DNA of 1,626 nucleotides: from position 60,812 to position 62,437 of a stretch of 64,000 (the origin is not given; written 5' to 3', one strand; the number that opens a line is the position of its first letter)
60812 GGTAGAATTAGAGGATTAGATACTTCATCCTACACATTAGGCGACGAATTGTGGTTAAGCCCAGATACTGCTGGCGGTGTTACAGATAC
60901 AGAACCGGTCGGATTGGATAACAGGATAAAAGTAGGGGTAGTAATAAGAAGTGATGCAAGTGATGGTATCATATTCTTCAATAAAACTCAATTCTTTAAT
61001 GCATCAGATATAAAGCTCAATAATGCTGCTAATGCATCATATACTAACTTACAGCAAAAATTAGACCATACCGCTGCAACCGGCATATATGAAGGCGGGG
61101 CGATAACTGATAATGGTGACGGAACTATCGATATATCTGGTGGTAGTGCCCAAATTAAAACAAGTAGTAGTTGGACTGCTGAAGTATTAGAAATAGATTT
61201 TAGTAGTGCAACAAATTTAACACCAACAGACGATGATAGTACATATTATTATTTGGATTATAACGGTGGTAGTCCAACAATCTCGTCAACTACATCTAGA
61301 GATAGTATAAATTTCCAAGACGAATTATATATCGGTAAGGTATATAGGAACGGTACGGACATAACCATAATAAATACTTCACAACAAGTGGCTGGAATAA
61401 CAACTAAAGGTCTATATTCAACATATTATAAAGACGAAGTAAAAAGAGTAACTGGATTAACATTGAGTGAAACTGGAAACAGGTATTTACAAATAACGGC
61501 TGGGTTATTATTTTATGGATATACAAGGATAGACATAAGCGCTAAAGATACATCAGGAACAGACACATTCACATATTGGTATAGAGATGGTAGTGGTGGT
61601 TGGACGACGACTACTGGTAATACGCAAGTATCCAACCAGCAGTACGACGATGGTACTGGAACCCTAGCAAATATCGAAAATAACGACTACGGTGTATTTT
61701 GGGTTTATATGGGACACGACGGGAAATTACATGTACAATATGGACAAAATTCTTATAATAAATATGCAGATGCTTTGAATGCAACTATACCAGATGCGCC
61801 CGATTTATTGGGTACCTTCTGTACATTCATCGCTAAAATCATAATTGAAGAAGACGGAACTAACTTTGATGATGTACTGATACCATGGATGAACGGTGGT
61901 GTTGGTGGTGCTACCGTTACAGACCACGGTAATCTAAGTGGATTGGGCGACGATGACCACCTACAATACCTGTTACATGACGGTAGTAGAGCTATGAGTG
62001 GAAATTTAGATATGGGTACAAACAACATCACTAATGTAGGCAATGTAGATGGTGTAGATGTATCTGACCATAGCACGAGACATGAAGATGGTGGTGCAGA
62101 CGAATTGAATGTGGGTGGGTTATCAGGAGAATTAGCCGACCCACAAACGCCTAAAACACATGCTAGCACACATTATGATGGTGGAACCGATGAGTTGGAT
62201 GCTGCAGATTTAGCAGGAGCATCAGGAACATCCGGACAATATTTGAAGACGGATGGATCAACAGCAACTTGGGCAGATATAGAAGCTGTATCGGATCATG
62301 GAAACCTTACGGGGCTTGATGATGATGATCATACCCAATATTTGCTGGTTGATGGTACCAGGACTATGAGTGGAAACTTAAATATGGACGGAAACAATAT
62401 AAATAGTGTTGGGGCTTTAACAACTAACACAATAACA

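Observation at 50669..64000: Five structural proteins share an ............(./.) N-terminal motif; the 2069-aa protein is internally repetitive and starts with GTG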

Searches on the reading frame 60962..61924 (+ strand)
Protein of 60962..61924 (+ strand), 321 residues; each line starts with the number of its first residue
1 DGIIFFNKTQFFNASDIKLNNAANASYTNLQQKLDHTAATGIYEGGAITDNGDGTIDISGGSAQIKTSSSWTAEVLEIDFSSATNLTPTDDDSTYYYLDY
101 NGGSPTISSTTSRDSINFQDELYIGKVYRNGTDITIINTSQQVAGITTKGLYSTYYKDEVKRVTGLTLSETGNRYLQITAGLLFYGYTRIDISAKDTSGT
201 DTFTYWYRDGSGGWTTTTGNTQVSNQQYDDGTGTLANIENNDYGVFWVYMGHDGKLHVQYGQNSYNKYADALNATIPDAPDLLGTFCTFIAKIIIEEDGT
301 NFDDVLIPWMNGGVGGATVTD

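Call 90: predict_structure(alignment_id=A5)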
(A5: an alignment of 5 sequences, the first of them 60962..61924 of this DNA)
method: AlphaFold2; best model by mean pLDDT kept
length: 321 residues; sequences in the alignment: 5
mean_pLDDT: 54.3   pTM: 0.40
mean pLDDT of the five models: 54.3, 51.2, 50.9, 46.9, 46.2
residues with pLDDT >= 90: 0; 70-90: 90; 50-70: 88; < 50: 143
segments of 3 or more residues with pLDDT < 50: 1-27, 29-42, 67-75, 117-119, 140-201, 299-321
pLDDT, mean of each block of 10 residues (from residue 1): 22 31 44 44 61 80 53 53 81 75 71 57 71 66 29 25 32 39 26 36 65 63 68 80 75 65 80 66 54 61 41 25 27
secondary structure, 60 per line:
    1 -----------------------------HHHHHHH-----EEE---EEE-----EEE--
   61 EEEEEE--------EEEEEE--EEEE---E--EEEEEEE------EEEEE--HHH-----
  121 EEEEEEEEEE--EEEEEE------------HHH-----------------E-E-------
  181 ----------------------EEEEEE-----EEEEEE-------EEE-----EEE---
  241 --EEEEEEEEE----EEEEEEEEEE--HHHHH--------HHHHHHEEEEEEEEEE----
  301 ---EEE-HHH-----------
elements in order: H30-36 E42-44 E48-50 E56-58 E61-66 E75-80 E83-86 E93-99 E106-110 E121-130 E133-138 E203-208 E214-219 E227-229 E235-237 E243-251 E256-265 H268-272 H281-286 E287-296 E304-306

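Call 93: fold_search(model_id=the predicted structure, library=pdb)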
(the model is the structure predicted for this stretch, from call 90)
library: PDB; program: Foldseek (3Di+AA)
matches with E <= 10: 211; with E <= 0.001: 0
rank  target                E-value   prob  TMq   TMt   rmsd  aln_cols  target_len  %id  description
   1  9h7v_BG               2.7e-03  0.97  0.22  0.24  11.2       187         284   19  The baseplate assembly of Haloferax tailed virus 1. (released 2025-08-27)
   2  9h5b_BG               1.1e-02  0.51  0.20  0.15  40.6       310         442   16  Tail fibre of Haloferax tailed virus 1 (released 2025-08-27)
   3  8kec_A                1.4e-02  1.00  0.22  0.19   3.5        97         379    8  Cyanophage A-1(L) tail fiber (released 2024-04-10)
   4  8kec_B                4.1e-02  1.00  0.22  0.19   3.5        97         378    8  Cyanophage A-1(L) tail fiber (released 2024-04-10)
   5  9euj_G                2.3e-01  0.14  0.22  0.11  20.4       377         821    9  Cryo-EM structure of Staphylococcus aureus bacteriophage phi812 baseplate in the post-contraction state - sheath initi (released 2025-04-09)
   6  4rh6_B                2.3e-01  0.06  0.11  0.15  17.4       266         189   10  2.9 Angstrom Crystal Structure of Putative Exotoxin 3 from Staphylococcus aureus. (released 2014-10-29)
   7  1ts4_A                3.0e-01  0.04  0.10  0.13  19.2       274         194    9  Q139K MUTANT OF TOXIC SHOCK SYNDROME TOXIN-1 FROM S. AUREUS (released 1998-12-16)
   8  4rh6_A                3.7e-01  0.04  0.10  0.14  17.8       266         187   10  2.9 Angstrom Crystal Structure of Putative Exotoxin 3 from Staphylococcus aureus. (released 2014-10-29)
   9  3otp_A                4.1e-01  0.04  0.08  0.07  17.6       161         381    9  Crystal structure of the DegP dodecamer with a model substrate (released 2011-01-19)
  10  8vmi_T                4.3e-01  0.04  0.11  0.11  24.5       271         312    8  PRC2_AJ119-450 bound to H3K4me3 (released 2025-01-15)
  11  3otp_F                4.3e-01  0.04  0.07  0.07  17.5       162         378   10  Crystal structure of the DegP dodecamer with a model substrate (released 2011-01-19)
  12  2rce_I                5.7e-01  0.02  0.08  0.10  18.8       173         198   13  DFP modified DegS delta PDZ (released 2007-12-11)
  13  3lgv_I                6.3e-01  0.03  0.08  0.11  17.4       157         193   15  H198P mutant of the DegS-deltaPDZ protease (released 2010-08-25)
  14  3otp_D                6.3e-01  0.03  0.07  0.07  17.5       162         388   10  Crystal structure of the DegP dodecamer with a model substrate (released 2011-01-19)
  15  9c8u_B                7.1e-01  0.03  0.11  0.10  27.0       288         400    9  Human PRC2 - RvLEAM (short) (1:6 molar ratio), cross-linked 10 min (released 2024-09-04)
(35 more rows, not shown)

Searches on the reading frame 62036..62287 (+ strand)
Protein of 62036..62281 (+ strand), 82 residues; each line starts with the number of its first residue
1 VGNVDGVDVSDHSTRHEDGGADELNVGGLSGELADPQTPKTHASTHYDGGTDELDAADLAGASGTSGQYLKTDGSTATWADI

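Call 27: search_dna_similar(query=window:62036-62281:+, collection=phages, mode=protein, max_evalue=0.01, max_rows=40)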
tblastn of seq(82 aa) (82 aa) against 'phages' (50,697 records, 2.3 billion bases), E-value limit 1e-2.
Records with a match: 6; places in all: 6; records where one place covers at least 80% of the query: 1.
Best place of each record, by identity: 60-80% 4; <60% 2.
By first word of the organism name: Haloarcula 3; Haloferax 2; Halorubrum 1.
By host as written in the record: Haloarcula californiae 3; Haloferax sp. LR2-5 2; Halorubrum coriense 1.
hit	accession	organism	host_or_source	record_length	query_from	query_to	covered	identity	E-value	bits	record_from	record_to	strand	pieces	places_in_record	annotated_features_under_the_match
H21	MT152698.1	Halorubrum phage Hardycor1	Halorubrum coriense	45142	11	79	84%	65.2%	2e-21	92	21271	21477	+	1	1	hypothetical protein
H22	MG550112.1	Haloferax tailed virus 1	Haloferax sp. LR2-5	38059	11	60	61%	54.0%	5e-11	62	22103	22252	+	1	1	hypothetical protein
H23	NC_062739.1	Haloferax tailed virus 1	Haloferax sp. LR2-5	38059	11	60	61%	54.0%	5e-11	62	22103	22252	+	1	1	hypothetical protein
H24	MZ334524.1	Haloarcula virus HCTV-16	Haloarcula californiae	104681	12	42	38%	64.5%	2e-4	44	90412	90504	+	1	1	hypothetical protein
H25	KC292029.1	Haloarcula californiae tailed virus 1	Haloarcula californiae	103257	12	42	38%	64.5%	2e-4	44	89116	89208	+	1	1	128: hypothetical protein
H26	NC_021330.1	Haloarcula californiae tailed virus 1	Haloarcula californiae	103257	12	42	38%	64.5%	2e-4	44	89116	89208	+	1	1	128: hypothetical protein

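Call 28: get_annotated_region(hit=H21, flank=8000)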
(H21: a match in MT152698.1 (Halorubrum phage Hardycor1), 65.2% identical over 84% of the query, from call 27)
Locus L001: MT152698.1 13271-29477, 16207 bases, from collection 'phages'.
description: Halorubrum phage Hardycor1, complete genome.
organism: Halorubrum phage Hardycor1 (NCBI taxid 2793710)
taxonomy: Viruses; Duplodnaviria; Heunggongvirae; Uroviricota; Caudoviricetes; Kirjokansivirales; Graaviviridae
host: Halorubrum coriense; source: Lake Hardy; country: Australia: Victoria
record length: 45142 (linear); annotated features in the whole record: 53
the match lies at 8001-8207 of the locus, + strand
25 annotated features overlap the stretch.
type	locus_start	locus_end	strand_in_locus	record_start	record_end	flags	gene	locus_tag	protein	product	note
CDS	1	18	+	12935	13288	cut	nep1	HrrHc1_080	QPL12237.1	neck protein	neck protein Nep1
CDS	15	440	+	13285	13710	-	-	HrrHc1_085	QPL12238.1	hypothetical protein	-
CDS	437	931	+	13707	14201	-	-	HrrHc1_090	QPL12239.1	hypothetical protein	-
CDS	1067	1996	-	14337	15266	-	-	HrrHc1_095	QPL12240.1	hypothetical protein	-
CDS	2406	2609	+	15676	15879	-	-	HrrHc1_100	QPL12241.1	hypothetical protein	-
CDS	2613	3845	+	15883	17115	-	-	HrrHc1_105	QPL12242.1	hypothetical protein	-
CDS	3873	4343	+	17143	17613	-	-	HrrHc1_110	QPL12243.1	hypothetical protein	-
CDS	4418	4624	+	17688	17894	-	-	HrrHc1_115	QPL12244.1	hypothetical protein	-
CDS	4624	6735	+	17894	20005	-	tmp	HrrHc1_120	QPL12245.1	tape measure protein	tape measure protein (Tmp)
CDS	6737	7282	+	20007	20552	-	-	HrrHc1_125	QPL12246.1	hypothetical protein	-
CDS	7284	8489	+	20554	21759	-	-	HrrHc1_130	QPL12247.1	hypothetical protein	-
CDS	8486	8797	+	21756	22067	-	-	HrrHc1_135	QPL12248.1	hypothetical protein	-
CDS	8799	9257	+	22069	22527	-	-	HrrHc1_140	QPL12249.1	hypothetical protein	-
CDS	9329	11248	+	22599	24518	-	-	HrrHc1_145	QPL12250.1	hypothetical protein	-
CDS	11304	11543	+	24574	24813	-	-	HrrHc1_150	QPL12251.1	hypothetical protein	-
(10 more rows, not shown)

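Call 29: get_annotated_region(hit=H24, flank=8000)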
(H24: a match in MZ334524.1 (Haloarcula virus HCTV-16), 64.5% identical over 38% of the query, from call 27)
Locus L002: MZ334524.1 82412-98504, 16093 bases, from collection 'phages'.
description: Haloarcula virus HCTV-16 isolate HCTV-16/31, complete genome.
organism: Haloarcula virus HCTV-16 (NCBI taxid 2877980)
taxonomy: Viruses; Duplodnaviria; Heunggongvirae; Uroviricota; Caudoviricetes; Thumleimavirales; Druskaviridae; Hacavirus
host: Haloarcula californiae; source: solar saltern; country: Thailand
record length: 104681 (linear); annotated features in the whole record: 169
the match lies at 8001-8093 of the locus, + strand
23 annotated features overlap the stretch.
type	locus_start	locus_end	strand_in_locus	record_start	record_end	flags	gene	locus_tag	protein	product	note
CDS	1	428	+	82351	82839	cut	-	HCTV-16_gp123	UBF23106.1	hypothetical protein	-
CDS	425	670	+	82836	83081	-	-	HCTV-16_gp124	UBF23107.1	hypothetical protein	-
CDS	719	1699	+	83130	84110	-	-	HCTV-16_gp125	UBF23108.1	tail tube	-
CDS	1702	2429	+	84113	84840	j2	-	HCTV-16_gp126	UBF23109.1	tail assembly chaperone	putative programmed translational -1 frameshift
CDS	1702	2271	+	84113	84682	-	-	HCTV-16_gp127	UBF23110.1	tail assembly chaperone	-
CDS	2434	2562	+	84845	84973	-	-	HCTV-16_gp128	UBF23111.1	hypothetical protein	-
CDS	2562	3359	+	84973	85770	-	-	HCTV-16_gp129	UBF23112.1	hypothetical protein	-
CDS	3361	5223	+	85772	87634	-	-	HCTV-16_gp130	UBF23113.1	tail tape measure protein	-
CDS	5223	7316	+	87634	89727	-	-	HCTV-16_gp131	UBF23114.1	baseplate hub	-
CDS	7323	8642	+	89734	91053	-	-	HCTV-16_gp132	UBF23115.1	hypothetical protein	-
CDS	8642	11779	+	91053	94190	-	-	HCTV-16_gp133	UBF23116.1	poly-gamma-glutamate hydrolase domain-containing protein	-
CDS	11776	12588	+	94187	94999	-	-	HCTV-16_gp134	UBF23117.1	hypothetical protein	-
CDS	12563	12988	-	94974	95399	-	-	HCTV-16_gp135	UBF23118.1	hypothetical protein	-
CDS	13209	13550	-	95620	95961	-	-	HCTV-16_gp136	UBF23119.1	hypothetical protein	-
CDS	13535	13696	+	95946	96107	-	-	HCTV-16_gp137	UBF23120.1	hypothetical protein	-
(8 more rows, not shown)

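Call 32: get_annotated_region(hit=H22, flank=3000)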
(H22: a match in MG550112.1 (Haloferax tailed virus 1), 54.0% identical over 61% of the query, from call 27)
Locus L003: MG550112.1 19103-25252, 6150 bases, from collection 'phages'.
description: Haloferax tailed virus 1, complete genome.
organism: Haloferax tailed virus 1 (NCBI taxid 2507575)
taxonomy: Viruses; Duplodnaviria; Heunggongvirae; Uroviricota; Caudoviricetes; Kirjokansivirales; Haloferuviridae; Retbasiphovirus; Retbasiphovirus HFTV1
host: Haloferax sp. LR2-5; source: Lake Retba Sample 2; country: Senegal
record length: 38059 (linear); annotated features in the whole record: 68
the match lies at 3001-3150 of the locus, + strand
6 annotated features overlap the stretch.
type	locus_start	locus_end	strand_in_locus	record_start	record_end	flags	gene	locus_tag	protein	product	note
CDS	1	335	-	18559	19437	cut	-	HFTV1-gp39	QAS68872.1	eukaryotic-like five-Zn-finger DNA-binding protein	-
CDS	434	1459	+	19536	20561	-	-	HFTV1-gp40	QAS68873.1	phate tail tape measure protein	C-terminal region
CDS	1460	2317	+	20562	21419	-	-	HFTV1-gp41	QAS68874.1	hypothetical protein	-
CDS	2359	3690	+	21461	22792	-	-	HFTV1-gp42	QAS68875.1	hypothetical protein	-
CDS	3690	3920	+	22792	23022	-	-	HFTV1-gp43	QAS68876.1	hypothetical protein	-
CDS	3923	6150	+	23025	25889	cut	-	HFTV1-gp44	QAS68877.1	baseplate hub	contains a carbohydrate-binding domain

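Call 39: find_homologous_proteins(query=A3, max_evalue=1)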
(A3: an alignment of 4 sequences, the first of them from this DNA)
Query A3 (4 sequences) (82 aa, profile of the alignment): 34 proteins with E <= 1 among 546 candidates.
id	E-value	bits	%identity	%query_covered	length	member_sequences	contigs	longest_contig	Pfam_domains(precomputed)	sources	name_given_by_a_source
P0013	9.2e-22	95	62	65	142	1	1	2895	-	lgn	-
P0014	1.7e-20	91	60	61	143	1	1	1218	-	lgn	-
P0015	4.5e-18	83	48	61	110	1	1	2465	-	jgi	jgi:hypothetical protein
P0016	4.0e-16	77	53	83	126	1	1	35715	-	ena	-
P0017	1.2e-15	75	59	71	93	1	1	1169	-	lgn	-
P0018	6.6e-15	73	51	90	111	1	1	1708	-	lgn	-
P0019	7.4e-15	73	56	67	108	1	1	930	-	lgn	-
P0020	7.6e-15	73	57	60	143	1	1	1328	-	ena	-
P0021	1.1e-14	72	49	84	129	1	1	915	-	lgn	-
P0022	2.6e-12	64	59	56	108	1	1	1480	-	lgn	-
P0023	1.7e-11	62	69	51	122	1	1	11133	-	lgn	-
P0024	6.3e-11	60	62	55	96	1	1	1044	-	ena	-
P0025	2.7e-10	58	48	62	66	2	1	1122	-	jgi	-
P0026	5.3e-10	57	44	57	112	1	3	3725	-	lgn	-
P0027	3.0e-9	55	63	37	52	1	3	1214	-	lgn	-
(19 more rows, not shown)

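Call 77: find_related_loci(query=A3, collection=genome_contigs, flank=3000)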
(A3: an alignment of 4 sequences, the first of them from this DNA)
Query A3 (82 aa) in genome_contigs; peptide patterns used: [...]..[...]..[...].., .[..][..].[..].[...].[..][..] (x = any residue, [..] = any of these).
587 stretches matched a pattern; 10 encode a relative of the query (tblastn E <= 1e-3); 10 distinct loci.
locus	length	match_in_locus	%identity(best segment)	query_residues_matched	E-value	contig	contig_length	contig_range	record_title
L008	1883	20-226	53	8-75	1e-17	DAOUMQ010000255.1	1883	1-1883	MAG TPA_asm: Dehalococcoidales bacterium isolate W73_232 k137_1229854, whole genome shotgun sequence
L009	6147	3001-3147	65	12-60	3e-17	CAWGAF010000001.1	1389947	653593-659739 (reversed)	MAG: uncultured Chloroflexia bacterium isolate MFD04408.bin.2.19 genome assembly, contig: contig_17373, whole genome sho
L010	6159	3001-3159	60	12-64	4e-16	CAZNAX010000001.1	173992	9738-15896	MAG TPA_asm: uncultured Desulfatibacillum sp. isolate binchicken_co234_279 genome assembly, contig: NODE_8_length_173992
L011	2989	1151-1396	47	11-63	1e-12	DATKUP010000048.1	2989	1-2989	MAG TPA_asm: Thiobacillus sp. isolate SMAG_U14110 k141_2119188, whole genome shotgun sequence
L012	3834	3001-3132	57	4-47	8e-12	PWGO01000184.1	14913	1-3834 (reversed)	MAG: Syntrophomonadaceae bacterium isolate T1Sed10_174R1 T1-Sed10-C3912, whole genome shotgun sequence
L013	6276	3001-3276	68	10-42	7e-11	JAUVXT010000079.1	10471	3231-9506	MAG: Deltaproteobacteria bacterium isolate CSMAG_1223 CSMAG_1223_k141_1120607_length_10471_cov_7.5281, whole genome shot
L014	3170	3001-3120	53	2-41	2e-9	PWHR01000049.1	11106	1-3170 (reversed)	MAG: Thermoplasmata archaeon isolate T1Sed10_119m T1-Sed10-C6525, whole genome shotgun sequence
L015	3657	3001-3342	42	8-80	7e-9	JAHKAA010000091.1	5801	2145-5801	MAG: Gammaproteobacteria bacterium isolate Undefined_mixed_planktonic.mb.148 Undefined_mixed_p.mb.148_k141_267263, whole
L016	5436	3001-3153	41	2-60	8e-9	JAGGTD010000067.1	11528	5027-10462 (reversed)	MAG: Thaumarchaeota archaeon isolate AUK039 PB_MANV_039_c_000000000375, whole genome shotgun sequence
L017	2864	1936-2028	55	1-31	6e-7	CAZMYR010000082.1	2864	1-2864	MAG TPA_asm: uncultured Planctomycetia bacterium isolate binchicken_co34_514 genome assembly, contig: NODE_65231_length_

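Call 91: predict_structure(alignment_id=A6)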
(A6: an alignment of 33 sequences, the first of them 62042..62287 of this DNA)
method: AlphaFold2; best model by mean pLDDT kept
length: 82 residues; sequences in the alignment: 33
mean_pLDDT: 62.8   pTM: 0.20
mean pLDDT of the five models: 62.8, 62.0, 60.7, 59.2, 59.2
residues with pLDDT >= 90: 0; 70-90: 16; 50-70: 59; < 50: 7
segments of 3 or more residues with pLDDT < 50: none
pLDDT, mean of each block of 10 residues (from residue 1): 58 64 67 80 71 63 53 51 44
secondary structure: DSSP gave nothing for this model
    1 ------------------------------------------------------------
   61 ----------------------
elements in order:

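Call 99: find_related_loci(query=A3, collection=viral_contigs, flank=10000)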
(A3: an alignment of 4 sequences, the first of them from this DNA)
Query A3 (82 aa) in viral_contigs; peptide patterns used: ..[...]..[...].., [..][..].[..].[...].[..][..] (x = any residue, [..] = any of these).
224 stretches matched a pattern; 125 encode a relative of the query (tblastn E <= 1e-3); the best 80 are kept; 77 distinct loci.
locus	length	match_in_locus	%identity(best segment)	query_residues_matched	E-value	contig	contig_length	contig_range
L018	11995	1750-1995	100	1-82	2e-49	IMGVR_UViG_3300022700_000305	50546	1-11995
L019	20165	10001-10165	82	1-55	3e-24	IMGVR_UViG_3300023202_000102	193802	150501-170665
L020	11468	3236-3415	63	7-69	1e-18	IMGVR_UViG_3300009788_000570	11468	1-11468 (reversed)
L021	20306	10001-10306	68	12-74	1e-18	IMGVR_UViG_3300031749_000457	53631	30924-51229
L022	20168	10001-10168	68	5-61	1e-18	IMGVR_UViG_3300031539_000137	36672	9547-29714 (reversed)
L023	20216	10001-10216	58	12-75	2e-18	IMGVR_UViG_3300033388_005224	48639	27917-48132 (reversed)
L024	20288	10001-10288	55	10-75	2e-18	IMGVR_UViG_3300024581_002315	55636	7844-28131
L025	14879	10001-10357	57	12-76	8e-18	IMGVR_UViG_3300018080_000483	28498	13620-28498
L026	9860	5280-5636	68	10-61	9e-18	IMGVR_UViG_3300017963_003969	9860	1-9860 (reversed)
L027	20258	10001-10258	60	5-62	2e-17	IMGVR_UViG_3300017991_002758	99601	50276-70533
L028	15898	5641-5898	60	5-62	3e-17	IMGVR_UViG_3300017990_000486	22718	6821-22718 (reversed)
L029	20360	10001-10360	59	5-62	7e-17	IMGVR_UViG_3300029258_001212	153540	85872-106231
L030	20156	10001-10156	60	9-60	1e-16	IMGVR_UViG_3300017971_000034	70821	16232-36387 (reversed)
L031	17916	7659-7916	66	5-62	1e-17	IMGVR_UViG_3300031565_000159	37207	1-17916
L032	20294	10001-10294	52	11-78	3e-16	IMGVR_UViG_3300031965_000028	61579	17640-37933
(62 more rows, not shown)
